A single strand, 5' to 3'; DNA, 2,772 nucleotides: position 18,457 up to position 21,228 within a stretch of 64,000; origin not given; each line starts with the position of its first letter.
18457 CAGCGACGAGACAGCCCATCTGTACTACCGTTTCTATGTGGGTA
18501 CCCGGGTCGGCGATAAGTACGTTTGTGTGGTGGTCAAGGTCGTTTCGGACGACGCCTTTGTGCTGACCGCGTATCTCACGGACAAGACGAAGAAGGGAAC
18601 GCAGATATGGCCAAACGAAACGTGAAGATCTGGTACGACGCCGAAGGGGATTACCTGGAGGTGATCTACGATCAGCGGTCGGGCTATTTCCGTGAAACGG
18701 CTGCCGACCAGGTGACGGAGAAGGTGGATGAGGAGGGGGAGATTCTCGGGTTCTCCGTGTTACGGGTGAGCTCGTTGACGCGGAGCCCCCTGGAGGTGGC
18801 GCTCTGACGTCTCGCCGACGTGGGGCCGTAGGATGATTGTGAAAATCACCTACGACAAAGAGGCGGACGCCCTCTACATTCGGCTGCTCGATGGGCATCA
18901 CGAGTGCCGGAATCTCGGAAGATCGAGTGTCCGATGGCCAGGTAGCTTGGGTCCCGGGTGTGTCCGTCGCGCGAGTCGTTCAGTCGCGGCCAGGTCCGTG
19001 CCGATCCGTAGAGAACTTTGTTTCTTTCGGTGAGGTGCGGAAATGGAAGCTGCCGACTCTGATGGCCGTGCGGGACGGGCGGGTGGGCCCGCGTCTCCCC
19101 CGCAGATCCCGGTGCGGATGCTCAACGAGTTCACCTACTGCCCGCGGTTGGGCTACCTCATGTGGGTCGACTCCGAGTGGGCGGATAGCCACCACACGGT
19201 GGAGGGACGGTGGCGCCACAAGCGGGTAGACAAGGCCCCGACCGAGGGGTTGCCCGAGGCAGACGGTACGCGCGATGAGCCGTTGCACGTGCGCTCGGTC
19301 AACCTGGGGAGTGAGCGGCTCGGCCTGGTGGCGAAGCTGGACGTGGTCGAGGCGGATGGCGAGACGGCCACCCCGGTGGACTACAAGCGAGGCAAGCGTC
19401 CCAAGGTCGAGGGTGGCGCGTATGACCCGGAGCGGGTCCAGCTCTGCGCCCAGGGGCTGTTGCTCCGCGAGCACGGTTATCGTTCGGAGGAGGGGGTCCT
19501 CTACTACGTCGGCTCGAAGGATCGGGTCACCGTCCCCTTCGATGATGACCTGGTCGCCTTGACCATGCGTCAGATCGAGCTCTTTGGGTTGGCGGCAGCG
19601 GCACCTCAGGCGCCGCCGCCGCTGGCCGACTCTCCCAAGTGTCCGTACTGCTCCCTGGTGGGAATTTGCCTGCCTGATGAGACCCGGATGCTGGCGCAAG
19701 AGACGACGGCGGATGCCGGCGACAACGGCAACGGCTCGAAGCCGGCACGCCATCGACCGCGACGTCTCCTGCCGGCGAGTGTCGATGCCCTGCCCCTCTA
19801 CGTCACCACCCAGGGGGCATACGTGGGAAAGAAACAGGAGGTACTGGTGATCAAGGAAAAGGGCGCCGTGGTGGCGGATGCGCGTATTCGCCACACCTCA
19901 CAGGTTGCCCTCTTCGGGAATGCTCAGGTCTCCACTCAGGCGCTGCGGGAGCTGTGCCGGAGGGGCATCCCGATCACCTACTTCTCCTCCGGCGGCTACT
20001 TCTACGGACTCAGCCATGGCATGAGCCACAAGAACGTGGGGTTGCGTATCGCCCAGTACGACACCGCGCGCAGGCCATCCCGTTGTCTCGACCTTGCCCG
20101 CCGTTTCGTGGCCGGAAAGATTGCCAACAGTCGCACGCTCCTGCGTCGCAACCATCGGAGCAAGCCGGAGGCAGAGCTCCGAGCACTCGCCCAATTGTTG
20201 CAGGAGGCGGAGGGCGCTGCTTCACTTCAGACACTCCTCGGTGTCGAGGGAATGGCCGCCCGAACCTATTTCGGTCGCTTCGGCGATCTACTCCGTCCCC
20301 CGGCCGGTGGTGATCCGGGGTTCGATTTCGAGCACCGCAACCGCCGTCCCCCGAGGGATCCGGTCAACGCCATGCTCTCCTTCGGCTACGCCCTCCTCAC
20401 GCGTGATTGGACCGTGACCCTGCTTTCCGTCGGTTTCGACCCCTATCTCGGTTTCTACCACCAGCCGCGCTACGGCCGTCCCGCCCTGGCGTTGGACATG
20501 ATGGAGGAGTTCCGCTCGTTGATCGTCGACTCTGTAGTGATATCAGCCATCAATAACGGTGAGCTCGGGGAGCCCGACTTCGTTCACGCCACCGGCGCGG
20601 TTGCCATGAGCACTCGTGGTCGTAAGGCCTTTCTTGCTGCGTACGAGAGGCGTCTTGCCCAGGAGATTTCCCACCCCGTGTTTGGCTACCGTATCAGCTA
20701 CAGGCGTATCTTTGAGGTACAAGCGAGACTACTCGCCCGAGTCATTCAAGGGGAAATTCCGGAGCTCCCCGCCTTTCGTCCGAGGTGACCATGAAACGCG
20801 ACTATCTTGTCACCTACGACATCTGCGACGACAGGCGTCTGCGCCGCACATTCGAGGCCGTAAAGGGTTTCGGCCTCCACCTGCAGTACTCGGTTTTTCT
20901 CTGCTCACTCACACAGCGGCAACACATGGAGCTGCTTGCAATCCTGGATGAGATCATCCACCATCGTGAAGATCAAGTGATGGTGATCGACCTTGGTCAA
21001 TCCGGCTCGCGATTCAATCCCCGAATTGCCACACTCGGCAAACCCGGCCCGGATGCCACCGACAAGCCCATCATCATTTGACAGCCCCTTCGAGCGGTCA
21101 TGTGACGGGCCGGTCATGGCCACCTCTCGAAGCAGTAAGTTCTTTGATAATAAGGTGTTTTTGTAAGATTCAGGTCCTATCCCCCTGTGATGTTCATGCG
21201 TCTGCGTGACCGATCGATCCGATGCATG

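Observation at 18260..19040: Decayed DUF4258/DUF2283 toxin-antitoxin-like cassette inserted inside the type I-G cas operon (between csb2 and cas4-cas1)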

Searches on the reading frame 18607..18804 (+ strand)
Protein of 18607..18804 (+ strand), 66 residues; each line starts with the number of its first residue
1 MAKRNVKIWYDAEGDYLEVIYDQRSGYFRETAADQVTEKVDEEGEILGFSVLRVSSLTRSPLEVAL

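Call 9: search_protein_families(library=pfam, proteins=[window:18607-18804:+], max_evalue=1)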
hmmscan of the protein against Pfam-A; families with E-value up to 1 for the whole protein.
window:18607-18804:+ (66 aa): 2 families
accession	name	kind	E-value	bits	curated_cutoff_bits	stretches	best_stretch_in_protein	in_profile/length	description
PF10049.14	DUF2283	-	3e-05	24.5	23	1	7-55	1-49/49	Protein of unknown function (DUF2283)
PF19671.4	DUF6174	-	0.0095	16.7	23.8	1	9-44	78-113/122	Family of unknown function (DUF6174)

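Call 11: search_protein_families(library=ncbifam, proteins=[window:18607-18804:+], max_evalue=0.1)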
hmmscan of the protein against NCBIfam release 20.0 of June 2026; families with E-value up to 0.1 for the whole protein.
window:18607-18804:+ (66 aa): 0 families

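Call 14: search_protein_families(library=padloc, proteins=[window:18607-18804:+], max_evalue=1)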
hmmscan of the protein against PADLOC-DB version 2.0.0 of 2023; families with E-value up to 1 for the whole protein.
window:18607-18804:+ (66 aa): 0 families

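Call 15: search_protein_families(library=phrogs, proteins=[window:18607-18804:+], max_evalue=1)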
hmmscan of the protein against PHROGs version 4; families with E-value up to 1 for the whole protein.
window:18607-18804:+ (66 aa): 1 family
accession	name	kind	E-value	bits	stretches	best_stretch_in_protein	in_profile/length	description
phrog_3777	-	unknown function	0.22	12.1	1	14-49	34-65/127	-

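Call 56: search_solved_structures(query=window:18607-18804:+, max_evalue=1)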
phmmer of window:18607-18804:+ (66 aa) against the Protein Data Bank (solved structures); distinct sequences matched with E-value up to 1: 1.
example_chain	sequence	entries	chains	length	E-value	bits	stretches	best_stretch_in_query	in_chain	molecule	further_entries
2jjw_A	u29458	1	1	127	0.82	13.4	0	8-58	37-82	SIGNAL REGULATORY PROTEIN GAMMA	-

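Call 57: list_cluster_members(proteins=[P0028, window:18607-18804:+, window:18833-19030:+, window:16731-18254:+])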
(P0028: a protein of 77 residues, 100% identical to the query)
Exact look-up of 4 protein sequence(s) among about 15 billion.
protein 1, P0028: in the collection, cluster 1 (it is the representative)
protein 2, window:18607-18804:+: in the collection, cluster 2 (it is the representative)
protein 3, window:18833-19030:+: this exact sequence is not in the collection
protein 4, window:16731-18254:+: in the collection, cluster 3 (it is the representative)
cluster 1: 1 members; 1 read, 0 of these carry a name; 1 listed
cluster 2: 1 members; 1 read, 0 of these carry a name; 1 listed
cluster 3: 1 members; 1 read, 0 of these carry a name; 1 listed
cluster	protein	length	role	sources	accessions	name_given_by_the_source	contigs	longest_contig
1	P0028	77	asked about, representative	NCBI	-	-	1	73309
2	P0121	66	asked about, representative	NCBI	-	-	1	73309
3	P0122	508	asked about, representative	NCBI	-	-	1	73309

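Call 65: find_homologous_proteins(query=window:18607-18804:+, max_evalue=0.001)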
Query window:18607-18804:+ (66 aa): 1672 proteins with E <= 0.001 among 1674 candidates; the best 120 are listed.
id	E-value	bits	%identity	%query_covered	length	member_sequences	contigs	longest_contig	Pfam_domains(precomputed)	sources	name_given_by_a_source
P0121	5.1e-35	135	100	100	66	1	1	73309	-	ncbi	-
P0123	1.1e-30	121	89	100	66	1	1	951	PF10049.15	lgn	-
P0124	1.6e-30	121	89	100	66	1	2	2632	PF10049.15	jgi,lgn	-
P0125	6.1e-30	119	88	100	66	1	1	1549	PF10049.15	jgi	-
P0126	8.4e-30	119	88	100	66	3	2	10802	PF10049.15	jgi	-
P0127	1.6e-29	118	88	100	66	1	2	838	-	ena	-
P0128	2.3e-29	117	86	100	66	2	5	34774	PF10049.15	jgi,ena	jgi:uncharacterized protein YuzE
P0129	3.8e-29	117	86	100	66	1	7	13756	PF10049.15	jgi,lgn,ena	jgi:uncharacterized protein YuzE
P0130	1.0e-28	115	82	100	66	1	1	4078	PF10049.15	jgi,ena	-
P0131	3.4e-28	114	85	100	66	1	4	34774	PF10049.15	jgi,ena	jgi:uncharacterized protein YuzE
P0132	9.6e-28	112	80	100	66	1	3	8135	PF10049.15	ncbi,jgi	-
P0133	2.3e-27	111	83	100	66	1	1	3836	PF10049.15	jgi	jgi:uncharacterized protein YuzE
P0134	5.0e-27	110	79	100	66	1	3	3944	PF10049.15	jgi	-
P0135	6.8e-27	109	80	100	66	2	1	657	PF10049.15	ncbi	-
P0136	7.0e-27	109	77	100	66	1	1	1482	PF10049.15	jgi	-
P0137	7.8e-27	109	79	100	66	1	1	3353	PF10049.15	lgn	-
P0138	9.6e-27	109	80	100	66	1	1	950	PF10049.15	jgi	-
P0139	9.8e-27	109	79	100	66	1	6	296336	PF10049.15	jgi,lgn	-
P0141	1.9e-26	108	80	100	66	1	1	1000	PF10049.15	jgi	jgi:uncharacterized protein YuzE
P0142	2.0e-26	108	76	100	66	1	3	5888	PF10049.15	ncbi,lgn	ncbi:MAG: DUF2283 domain-containing protein [Gemmatimonadales bacterium]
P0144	2.6e-26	108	79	100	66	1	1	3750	PF10049.15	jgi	jgi:uncharacterized protein YuzE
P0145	2.7e-26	108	79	100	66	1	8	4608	PF10049.15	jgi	jgi:uncharacterized protein YuzE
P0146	2.7e-26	108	77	100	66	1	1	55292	PF10049.15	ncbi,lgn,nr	ncbi:MAG: DUF2283 domain-containing protein [Nitrospirae bacterium]|nr:DUF2283 domain-containing pro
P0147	2.7e-26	108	79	100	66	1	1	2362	PF10049.15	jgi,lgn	jgi:uncharacterized protein YuzE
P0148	2.7e-26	108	79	100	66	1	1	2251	PF10049.15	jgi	jgi:uncharacterized protein YuzE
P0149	3.0e-26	107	79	100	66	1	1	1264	PF10049.15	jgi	jgi:uncharacterized protein YuzE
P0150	3.6e-26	107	77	100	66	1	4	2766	PF10049.15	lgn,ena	-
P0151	3.8e-26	107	77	100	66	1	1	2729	PF10049.15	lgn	-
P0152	3.8e-26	107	80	100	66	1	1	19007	PF10049.15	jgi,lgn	jgi:uncharacterized protein YuzE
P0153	3.8e-26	107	80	100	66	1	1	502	PF10049.15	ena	-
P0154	3.9e-26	107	76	100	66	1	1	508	PF10049.15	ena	-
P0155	4.7e-26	107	79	100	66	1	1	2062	PF10049.15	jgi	jgi:uncharacterized protein YuzE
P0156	5.0e-26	107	77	100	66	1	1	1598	PF10049.15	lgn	-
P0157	5.2e-26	107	79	100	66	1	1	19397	PF10049.15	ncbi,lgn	-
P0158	5.2e-26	107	79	100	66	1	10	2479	PF10049.15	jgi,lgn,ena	jgi:uncharacterized protein YuzE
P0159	5.2e-26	107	77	100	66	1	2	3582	PF10049.15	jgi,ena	jgi:uncharacterized protein YuzE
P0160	5.2e-26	107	79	100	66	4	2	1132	PF10049.15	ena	-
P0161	5.4e-26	107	76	100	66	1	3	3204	PF10049.15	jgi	jgi:hypothetical protein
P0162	5.8e-26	107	77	100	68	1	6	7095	PF10049.15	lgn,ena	-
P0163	6.1e-26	107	80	100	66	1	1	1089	PF10049.15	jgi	jgi:uncharacterized protein YuzE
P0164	6.2e-26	106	77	100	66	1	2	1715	PF10049.15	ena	-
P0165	7.0e-26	106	77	100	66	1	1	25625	PF10049.15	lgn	-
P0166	7.2e-26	106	79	100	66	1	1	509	PF10049.15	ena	-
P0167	7.2e-26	106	79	100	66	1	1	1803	PF10049.15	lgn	-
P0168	7.2e-26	106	79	100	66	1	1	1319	PF10049.15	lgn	-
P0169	7.2e-26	106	77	100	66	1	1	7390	PF10049.15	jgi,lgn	jgi:hypothetical protein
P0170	7.3e-26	106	77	100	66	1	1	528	PF10049.15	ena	-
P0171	7.3e-26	106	77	100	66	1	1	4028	PF10049.15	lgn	-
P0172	7.3e-26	106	77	100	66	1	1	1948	PF10049.15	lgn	-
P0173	7.5e-26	106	76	100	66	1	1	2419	PF10049.15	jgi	jgi:uncharacterized protein YuzE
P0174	9.8e-26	106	76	100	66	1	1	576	PF10049.15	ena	-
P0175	1.0e-25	106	77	100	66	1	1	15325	PF10049.15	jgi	jgi:uncharacterized protein YuzE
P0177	1.0e-25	106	76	100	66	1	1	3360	PF10049.15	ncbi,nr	ncbi:MAG: DUF2283 domain-containing protein [Gemmatimonadetes bacterium]|nr:DUF2283 domain-containin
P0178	1.1e-25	106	76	100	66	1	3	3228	PF10049.15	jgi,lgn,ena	jgi:hypothetical protein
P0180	1.3e-25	105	79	100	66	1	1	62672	PF10049.15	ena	-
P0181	1.3e-25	105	76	100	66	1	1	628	PF10049.15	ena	-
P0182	1.4e-25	105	76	100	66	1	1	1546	PF10049.15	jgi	-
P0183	1.4e-25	105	77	100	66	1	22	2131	PF10049.15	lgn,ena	-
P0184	1.4e-25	105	76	100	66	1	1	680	PF10049.15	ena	-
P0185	1.4e-25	105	76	100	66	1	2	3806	PF10049.15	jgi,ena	-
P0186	1.4e-25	105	79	100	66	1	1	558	PF10049.15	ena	-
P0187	1.4e-25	105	77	100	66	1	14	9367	PF10049.15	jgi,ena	jgi:uncharacterized protein YuzE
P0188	1.4e-25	105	77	100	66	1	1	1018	PF10049.15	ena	-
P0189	1.4e-25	105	77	100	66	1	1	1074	PF10049.15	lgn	-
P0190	1.4e-25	105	79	100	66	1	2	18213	PF10049.15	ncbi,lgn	-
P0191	1.4e-25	105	74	100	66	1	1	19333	PF10049.15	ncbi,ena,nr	ncbi:MAG TPA: DUF2283 domain-containing protein [Nitrospiraceae bacterium]|nr:DUF2283 domain-contain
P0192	1.4e-25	105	76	100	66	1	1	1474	PF10049.15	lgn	-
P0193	1.5e-25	105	76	100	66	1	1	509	PF10049.15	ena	-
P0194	1.5e-25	105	79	100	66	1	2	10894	PF10049.15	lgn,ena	-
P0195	1.5e-25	105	74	100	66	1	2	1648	PF10049.15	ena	-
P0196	1.6e-25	105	76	100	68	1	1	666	PF10049.15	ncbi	-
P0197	1.6e-25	105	75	97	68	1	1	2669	PF10049.15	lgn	-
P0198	1.7e-25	105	77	97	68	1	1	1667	PF10049.15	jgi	jgi:uncharacterized protein YuzE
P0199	1.8e-25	105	76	100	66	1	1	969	PF10049.15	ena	-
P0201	1.9e-25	105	77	100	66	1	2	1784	PF10049.15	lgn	-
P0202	1.9e-25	105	74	100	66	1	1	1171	PF10049.15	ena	-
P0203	2.0e-25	105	77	100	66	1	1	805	PF10049.15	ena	-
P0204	2.0e-25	105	77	100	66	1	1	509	PF10049.15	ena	-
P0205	2.0e-25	105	76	100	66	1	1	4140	PF10049.15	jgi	jgi:uncharacterized protein YuzE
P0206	2.0e-25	105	77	100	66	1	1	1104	PF10049.15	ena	-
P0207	2.0e-25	105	77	100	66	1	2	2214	PF10049.15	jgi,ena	jgi:hypothetical protein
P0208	2.0e-25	105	79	100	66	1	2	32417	PF10049.15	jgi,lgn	jgi:hypothetical protein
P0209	2.0e-25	105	77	100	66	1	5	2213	PF10049.15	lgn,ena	-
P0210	2.0e-25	105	77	100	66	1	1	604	PF10049.15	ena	-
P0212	2.0e-25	105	74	100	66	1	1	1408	PF10049.15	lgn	-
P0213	2.0e-25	105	74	100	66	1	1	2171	PF10049.15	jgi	jgi:uncharacterized protein YuzE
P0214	2.1e-25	105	79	100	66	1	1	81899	PF10049.15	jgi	jgi:uncharacterized protein YuzE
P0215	2.1e-25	105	79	100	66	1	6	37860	PF10049.15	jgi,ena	jgi:hypothetical protein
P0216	2.2e-25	105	76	100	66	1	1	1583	PF10049.15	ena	-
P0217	2.3e-25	105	74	100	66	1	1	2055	PF10049.15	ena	-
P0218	2.5e-25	105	77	100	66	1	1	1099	PF10049.15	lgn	-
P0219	2.5e-25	105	76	100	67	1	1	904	PF10049.15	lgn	-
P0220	2.6e-25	105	77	98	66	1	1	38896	PF10049.15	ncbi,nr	ncbi:MAG: DUF2283 domain-containing protein [Nitrospirae bacterium]|nr:MAG: DUF2283 domain-containin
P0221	2.7e-25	104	76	100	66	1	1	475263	PF10049.15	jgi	-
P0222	2.7e-25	104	76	100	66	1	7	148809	PF10049.15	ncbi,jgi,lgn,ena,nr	ncbi:MAG: DUF2283 domain-containing protein [Betaproteobacteria bacterium]|jgi:uncharacterized prote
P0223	2.7e-25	104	76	100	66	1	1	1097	PF10049.15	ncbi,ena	-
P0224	2.7e-25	104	77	100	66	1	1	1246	PF10049.15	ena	-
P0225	2.8e-25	104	76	100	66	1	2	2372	PF10049.15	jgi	jgi:uncharacterized protein YuzE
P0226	2.8e-25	104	76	100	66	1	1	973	PF10049.15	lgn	-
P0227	2.8e-25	104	77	100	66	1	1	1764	PF10049.15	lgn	-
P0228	2.8e-25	104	77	100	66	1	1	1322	PF10049.15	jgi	jgi:uncharacterized protein YuzE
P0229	2.8e-25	104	76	100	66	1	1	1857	PF10049.15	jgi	jgi:uncharacterized protein YuzE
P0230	2.8e-25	104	76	100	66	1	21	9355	PF10049.15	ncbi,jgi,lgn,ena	jgi:uncharacterized protein YuzE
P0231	2.8e-25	104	76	100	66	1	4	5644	PF10049.15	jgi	jgi:uncharacterized protein YuzE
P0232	2.8e-25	104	74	100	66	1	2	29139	PF10049.15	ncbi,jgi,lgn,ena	-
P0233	2.8e-25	104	74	100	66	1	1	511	PF10049.15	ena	-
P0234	2.8e-25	104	74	100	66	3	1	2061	PF10049.15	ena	-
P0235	2.8e-25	104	76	100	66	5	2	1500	PF10049.15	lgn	-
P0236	2.8e-25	104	74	100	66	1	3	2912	PF10049.15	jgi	jgi:uncharacterized protein YuzE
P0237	2.8e-25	104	74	100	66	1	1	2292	PF10049.15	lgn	-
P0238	3.0e-25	104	76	100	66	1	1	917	PF10049.15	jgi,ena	jgi:uncharacterized protein YuzE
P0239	3.3e-25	104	76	100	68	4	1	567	PF10049.15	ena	-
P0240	3.6e-25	104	74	100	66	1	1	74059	PF10049.15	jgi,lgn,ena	-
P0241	3.7e-25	104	76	100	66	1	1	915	PF10049.15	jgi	jgi:uncharacterized protein YuzE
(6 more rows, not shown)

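Call 69: predict_structure(alignment_id=A3)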
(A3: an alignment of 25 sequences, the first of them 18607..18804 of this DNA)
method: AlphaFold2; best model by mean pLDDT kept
length: 66 residues; sequences in the alignment: 25
mean_pLDDT: 79.6   pTM: 0.63
mean pLDDT of the five models: 79.6, 75.9, 70.4, 69.1, 69.1
residues with pLDDT >= 90: 6; 70-90: 45; 50-70: 15; < 50: 0
segments of 3 or more residues with pLDDT < 50: none
pLDDT, mean of each block of 10 residues (from residue 1): 73 85 86 82 89 75 60
secondary structure, 60 per line:
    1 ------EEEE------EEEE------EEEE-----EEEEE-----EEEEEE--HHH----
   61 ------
elements in order: E7-10 E17-20 E27-30 E36-40 E46-51

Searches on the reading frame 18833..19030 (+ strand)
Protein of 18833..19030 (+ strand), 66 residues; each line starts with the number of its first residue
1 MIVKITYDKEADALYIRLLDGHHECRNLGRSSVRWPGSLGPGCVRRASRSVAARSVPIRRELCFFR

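Call 9: search_protein_families(library=pfam, proteins=[window:18833-19030:+], max_evalue=1)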
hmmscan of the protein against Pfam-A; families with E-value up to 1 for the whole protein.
window:18833-19030:+ (66 aa): 1 family
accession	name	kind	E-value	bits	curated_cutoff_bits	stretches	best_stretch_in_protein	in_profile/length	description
PF10049.14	DUF2283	-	2.3e-05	24.9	23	1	4-21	1-18/49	Protein of unknown function (DUF2283)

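Call 11: search_protein_families(library=ncbifam, proteins=[window:18833-19030:+], max_evalue=0.1)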
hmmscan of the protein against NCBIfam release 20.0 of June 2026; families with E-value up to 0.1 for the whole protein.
window:18833-19030:+ (66 aa): 0 families

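Call 14: search_protein_families(library=padloc, proteins=[window:18833-19030:+], max_evalue=1)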
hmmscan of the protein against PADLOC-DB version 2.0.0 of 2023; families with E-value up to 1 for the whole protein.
window:18833-19030:+ (66 aa): 0 families

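Call 15: search_protein_families(library=phrogs, proteins=[window:18833-19030:+], max_evalue=1)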
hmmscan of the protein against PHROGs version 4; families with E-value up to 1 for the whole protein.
window:18833-19030:+ (66 aa): 1 family
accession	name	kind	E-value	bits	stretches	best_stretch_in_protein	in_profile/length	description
phrog_36767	-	unknown function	0.41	11.7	1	3-20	12-29/95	-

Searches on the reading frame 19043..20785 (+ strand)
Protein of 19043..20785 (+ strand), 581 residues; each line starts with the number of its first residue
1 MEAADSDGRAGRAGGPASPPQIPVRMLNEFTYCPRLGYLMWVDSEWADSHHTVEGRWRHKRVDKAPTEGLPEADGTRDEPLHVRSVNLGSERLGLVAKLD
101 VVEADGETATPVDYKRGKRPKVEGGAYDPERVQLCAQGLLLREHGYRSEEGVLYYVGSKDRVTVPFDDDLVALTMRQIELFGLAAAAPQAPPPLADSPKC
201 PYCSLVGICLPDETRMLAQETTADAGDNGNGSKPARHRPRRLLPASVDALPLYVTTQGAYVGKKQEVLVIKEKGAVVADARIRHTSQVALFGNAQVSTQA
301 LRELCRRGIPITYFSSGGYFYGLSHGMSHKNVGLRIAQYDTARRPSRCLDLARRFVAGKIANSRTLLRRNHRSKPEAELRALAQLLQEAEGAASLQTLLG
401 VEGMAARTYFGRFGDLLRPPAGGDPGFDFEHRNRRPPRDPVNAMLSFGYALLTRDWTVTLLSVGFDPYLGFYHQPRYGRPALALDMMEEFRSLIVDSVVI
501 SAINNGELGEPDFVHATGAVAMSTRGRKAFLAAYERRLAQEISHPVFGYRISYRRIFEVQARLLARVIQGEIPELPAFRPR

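Call 9: search_protein_families(library=pfam, proteins=[window:19043-20785:+], max_evalue=1)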
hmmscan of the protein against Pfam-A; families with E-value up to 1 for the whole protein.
window:19043-20785:+ (581 aa): 3 families
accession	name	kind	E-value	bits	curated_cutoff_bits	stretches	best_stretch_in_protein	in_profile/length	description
PF01867.21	Cas_Cas1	-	4.6e-96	321.7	22.3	1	252-535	1-282/283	CRISPR associated protein Cas1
PF01930.23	Cas_Cas4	-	1.2e-14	55.2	22.7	1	26-210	4-159/160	Domain of unknown function DUF83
PF12705.13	PDDEXK_1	-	1.4e-07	32.2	22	1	41-209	67-246/247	PD-(D/E)XK nuclease superfamily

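Call 11: search_protein_families(library=ncbifam, proteins=[window:19043-20785:+], max_evalue=0.1)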
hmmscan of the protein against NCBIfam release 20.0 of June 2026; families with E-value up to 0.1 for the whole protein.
window:19043-20785:+ (581 aa): 11 families
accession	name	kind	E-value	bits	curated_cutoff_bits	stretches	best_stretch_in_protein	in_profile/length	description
NF049935.1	cas4g_cas1g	exception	5.8e-237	787.5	560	1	22-581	2-546/546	CRISPR-associated endonuclease Cas4g/Cas1g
TIGR04093.1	cas1_CYANO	exception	9.5e-94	314.1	385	1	252-578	3-331/334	type I-D CRISPR-associated endonuclease Cas1d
TIGR03640.1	cas1_DVULG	exception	4.7e-91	305.5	385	1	252-578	6-338/340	type I-C CRISPR-associated endonuclease Cas1c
TIGR00287.1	cas1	equivalog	1.8e-86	290.2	71.7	1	252-571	2-322/327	CRISPR-associated endonuclease Cas1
TIGR03983.1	cas1_MYXAN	equivalog_domain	6.4e-77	258.8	358.05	1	239-571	1-337/347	type I-MYXAN CRISPR-associated endonuclease Cas1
TIGR03641.1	cas1_HMARI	exception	4.4e-48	164.2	304.1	1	252-569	3-312/324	type I-B CRISPR-associated endonuclease Cas1b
TIGR04329.1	cas1_PREFRAN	exception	7.8e-29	100.7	300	1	264-557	21-303/317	type V CRISPR-associated endonuclease Cas1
TIGR00372.1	cas4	equivalog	2.1e-24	86.3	65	1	23-211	2-180/180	CRISPR-associated protein Cas4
TIGR03639.1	cas1_NMENI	exception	4.7e-14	52.3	120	1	260-505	11-234/278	type II CRISPR-associated endonuclease Cas1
TIGR04328.1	cas4_PREFRAN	exception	3.5e-05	23.9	70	1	24-171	3-140/178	type V CRISPR-associated protein Cas4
TIGR03638.1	cas1_ECOLI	exception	0.00023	20.5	215.6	1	392-475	127-206/269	type I-E CRISPR-associated endonuclease Cas1e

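Call 44: find_related_loci(query=window:19043-20785:+, collection=metagenome_contigs, flank=8000)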
Query window:19043-20785:+ (581 aa) in metagenome_contigs; peptide patterns used: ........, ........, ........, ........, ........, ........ (x = any residue, [..] = any of these).
600 stretches matched a pattern (row limit reached: there are more); 548 encode a relative of the query (tblastn E <= 1e-3); the best 80 are kept; 80 distinct loci.
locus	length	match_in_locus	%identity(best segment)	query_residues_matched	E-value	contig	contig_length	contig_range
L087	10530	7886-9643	76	1-581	0e+0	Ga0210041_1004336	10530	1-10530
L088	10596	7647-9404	76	1-581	0e+0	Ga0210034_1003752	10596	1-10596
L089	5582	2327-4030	79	19-581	0e+0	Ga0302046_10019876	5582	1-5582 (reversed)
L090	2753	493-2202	56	4-581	0e+0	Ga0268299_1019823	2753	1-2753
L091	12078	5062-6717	57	20-581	0e+0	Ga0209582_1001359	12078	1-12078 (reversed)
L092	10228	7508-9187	57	15-581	0e+0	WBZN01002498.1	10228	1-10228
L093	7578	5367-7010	58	22-581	0e+0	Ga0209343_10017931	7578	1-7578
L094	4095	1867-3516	57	22-581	0e+0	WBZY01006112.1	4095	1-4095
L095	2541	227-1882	58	19-581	0e+0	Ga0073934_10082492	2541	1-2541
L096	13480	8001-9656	57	20-581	0e+0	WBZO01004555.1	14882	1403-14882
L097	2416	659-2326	57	17-581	0e+0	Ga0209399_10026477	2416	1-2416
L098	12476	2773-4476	55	2-581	0e+0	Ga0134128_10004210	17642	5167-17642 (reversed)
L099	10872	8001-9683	57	13-581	0e+0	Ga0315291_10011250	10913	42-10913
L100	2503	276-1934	57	17-580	0e+0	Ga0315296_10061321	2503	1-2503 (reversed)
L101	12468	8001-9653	53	19-581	0e+0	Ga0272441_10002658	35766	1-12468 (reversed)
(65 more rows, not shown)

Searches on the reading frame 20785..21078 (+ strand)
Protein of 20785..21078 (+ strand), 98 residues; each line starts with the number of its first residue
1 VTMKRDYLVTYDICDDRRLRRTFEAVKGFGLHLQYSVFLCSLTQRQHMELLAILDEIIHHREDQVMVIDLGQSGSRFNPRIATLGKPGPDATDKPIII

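Call 75: search_protein_families(library=pfam, proteins=[window:20785-21078:+], max_evalue=0.001)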
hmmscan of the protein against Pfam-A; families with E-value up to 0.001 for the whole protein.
window:20785-21078:+ (98 aa): 1 family
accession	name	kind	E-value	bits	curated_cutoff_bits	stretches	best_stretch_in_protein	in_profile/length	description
PF09827.14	CRISPR_Cas2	-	2.9e-16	59.9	23.8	1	7-73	3-69/74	CRISPR associated protein Cas2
